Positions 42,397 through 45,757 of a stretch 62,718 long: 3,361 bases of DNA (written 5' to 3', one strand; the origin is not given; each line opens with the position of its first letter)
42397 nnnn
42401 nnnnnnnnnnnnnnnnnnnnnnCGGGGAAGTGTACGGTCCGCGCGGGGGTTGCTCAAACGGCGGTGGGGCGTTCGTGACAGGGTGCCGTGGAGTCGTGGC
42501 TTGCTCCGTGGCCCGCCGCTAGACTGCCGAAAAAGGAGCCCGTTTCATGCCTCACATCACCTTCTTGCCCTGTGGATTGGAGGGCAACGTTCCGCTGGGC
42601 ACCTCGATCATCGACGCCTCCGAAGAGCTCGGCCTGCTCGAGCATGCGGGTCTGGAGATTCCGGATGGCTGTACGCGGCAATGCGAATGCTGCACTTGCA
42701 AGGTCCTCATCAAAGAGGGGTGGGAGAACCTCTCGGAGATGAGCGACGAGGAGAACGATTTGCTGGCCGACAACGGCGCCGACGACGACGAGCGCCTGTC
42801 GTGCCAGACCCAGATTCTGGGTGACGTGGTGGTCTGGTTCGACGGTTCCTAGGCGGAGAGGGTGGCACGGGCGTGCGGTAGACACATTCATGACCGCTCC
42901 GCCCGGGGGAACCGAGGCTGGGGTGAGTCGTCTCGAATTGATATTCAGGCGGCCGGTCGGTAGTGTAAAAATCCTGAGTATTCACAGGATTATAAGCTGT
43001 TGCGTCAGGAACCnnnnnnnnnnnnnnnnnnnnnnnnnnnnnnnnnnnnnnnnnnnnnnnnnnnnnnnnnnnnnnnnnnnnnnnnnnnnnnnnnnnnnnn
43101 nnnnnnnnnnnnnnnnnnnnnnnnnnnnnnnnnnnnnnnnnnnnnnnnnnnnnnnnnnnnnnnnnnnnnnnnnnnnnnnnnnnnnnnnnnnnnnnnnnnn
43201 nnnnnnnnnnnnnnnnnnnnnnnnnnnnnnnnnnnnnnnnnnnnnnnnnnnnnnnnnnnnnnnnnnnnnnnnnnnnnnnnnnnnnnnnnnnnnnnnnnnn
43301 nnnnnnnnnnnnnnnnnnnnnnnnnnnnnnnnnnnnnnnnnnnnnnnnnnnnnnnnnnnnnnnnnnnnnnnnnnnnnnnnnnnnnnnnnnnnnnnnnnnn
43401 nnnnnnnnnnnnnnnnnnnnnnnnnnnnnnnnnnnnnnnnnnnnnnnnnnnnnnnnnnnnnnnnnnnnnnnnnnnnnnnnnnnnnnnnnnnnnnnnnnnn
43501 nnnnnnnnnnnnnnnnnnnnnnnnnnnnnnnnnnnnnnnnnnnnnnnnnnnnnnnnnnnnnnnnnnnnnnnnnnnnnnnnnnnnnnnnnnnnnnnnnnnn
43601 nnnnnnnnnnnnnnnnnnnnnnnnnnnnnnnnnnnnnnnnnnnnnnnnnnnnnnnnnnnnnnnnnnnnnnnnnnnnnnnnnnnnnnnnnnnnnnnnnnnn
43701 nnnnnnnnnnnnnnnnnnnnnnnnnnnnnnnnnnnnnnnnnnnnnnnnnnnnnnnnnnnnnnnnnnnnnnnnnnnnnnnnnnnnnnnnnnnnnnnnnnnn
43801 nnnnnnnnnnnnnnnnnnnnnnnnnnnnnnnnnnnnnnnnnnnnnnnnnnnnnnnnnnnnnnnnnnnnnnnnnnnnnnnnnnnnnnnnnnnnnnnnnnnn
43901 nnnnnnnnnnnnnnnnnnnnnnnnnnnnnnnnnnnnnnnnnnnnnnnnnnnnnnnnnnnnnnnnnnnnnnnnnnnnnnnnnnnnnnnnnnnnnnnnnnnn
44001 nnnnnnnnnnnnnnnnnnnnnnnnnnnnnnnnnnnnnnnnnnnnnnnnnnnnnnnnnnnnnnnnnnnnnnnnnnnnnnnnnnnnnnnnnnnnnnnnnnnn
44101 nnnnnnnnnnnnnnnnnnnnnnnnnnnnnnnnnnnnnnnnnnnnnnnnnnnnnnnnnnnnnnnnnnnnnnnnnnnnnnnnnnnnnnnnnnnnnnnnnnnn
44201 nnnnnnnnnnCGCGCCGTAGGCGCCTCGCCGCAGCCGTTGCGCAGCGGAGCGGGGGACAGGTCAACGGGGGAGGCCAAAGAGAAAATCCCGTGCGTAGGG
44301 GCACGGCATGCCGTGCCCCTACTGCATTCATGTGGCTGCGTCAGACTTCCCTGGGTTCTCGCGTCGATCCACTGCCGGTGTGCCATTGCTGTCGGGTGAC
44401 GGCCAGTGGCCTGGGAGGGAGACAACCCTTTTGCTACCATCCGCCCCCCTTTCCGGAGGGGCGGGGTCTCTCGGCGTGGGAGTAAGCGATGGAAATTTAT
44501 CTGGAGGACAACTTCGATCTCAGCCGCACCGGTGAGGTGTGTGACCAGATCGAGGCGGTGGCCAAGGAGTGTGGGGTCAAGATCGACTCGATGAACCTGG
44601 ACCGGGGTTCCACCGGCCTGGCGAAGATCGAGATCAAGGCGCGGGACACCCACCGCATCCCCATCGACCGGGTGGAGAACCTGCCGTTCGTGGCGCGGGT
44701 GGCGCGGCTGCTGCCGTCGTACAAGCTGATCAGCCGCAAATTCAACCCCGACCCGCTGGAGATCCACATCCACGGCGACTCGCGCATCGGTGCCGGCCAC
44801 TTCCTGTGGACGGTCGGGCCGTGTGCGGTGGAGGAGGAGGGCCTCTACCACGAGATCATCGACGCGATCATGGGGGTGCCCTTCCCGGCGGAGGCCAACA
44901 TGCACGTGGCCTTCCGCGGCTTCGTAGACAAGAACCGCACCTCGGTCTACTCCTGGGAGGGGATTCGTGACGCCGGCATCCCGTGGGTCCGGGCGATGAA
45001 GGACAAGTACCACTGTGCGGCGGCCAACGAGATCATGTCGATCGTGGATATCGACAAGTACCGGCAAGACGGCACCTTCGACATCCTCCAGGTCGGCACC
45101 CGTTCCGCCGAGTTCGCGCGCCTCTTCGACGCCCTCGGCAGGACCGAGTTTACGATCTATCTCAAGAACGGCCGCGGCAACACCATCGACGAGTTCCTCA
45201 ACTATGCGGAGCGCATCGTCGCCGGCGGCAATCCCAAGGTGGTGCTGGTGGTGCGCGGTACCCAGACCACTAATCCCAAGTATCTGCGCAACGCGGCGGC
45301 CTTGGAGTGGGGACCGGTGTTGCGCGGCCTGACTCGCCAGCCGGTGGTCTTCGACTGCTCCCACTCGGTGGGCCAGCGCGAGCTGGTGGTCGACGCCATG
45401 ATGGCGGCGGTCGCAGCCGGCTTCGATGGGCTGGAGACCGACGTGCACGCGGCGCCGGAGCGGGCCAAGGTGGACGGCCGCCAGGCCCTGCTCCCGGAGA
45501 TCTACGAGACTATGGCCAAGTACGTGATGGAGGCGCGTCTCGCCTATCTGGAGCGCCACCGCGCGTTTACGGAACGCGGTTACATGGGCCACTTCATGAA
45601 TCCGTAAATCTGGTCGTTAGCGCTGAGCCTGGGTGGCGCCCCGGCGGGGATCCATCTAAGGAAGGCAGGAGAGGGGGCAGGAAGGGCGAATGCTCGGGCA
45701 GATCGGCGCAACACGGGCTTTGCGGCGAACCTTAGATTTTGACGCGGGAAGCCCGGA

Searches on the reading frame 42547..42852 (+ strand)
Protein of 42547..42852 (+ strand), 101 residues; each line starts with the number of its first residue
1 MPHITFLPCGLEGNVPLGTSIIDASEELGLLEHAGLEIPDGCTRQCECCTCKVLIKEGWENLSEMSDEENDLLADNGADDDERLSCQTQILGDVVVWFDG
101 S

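Call 94: search_protein_families(library=pfam, proteins=[window:42547-42852:+], max_evalue=0.00001)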
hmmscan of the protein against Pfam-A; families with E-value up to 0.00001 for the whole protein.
window:42547-42852:+ (101 aa): 1 family
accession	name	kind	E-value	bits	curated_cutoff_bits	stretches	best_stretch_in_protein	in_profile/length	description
PF00111.32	Fer2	-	2.4e-08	34.2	21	1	30-89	22-75/77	2Fe-2S iron-sulfur cluster binding domain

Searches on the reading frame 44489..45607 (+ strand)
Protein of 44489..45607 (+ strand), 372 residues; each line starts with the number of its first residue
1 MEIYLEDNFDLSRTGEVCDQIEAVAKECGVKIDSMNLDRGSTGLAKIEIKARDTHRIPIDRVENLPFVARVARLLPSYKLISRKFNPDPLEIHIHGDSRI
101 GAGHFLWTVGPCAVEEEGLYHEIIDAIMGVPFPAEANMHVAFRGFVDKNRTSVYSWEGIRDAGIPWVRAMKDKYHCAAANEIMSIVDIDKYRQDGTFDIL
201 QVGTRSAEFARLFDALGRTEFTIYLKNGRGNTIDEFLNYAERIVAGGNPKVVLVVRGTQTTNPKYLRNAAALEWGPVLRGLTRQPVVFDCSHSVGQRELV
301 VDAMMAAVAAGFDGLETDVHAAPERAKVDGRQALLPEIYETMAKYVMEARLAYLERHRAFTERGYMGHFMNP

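Call 94: search_protein_families(library=pfam, proteins=[window:44489-45607:+], max_evalue=0.00001)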
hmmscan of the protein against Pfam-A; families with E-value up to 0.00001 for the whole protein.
window:44489-45607:+ (372 aa): 1 family
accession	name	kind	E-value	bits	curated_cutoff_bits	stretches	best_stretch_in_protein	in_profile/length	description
PF00793.26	DAHP_synth_1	-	1.3e-40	139.5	25.5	1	97-349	9-264/270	DAHP synthetase I family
